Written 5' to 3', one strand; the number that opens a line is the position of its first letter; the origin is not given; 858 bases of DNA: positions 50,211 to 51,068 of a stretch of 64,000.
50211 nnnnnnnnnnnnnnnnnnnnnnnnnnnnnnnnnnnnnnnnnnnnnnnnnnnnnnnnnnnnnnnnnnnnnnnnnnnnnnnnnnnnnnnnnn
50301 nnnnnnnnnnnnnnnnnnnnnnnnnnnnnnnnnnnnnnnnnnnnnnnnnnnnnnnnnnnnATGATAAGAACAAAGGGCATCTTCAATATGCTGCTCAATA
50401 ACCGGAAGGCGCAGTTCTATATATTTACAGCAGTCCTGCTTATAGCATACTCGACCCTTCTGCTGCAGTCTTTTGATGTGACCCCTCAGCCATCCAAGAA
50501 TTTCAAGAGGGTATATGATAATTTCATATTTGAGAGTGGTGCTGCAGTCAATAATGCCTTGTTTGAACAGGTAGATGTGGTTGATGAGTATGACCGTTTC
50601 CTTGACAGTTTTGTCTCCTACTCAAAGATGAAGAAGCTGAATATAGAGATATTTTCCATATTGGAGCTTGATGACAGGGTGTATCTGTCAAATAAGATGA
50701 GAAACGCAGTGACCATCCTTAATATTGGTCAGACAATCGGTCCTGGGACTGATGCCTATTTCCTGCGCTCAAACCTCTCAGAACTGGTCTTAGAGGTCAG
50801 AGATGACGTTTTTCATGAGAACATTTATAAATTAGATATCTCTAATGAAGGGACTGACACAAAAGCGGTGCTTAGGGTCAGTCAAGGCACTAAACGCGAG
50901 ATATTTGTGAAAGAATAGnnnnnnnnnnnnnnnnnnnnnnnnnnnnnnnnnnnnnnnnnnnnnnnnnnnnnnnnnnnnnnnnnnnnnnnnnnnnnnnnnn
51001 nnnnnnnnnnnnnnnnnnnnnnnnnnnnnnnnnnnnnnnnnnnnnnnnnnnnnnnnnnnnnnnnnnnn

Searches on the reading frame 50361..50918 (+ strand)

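Call 10: search_protein_families(library=pfam, proteins=[window:50361-50918:+], max_evalue=0.1)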
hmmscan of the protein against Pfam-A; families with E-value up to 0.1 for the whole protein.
window:50361-50918:+ (185 aa): 1 family
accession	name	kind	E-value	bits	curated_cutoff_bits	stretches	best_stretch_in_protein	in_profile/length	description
PF16913.11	PUNUT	-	0.067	12.9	30.6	1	6-67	115-177/321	Purine nucleobase transmembrane transport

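Call 55: search_protein_families(library=ncbifam, proteins=[window:50361-50918:+], max_evalue=0.1)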
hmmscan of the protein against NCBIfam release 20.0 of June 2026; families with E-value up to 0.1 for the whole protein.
window:50361-50918:+ (185 aa): 0 families
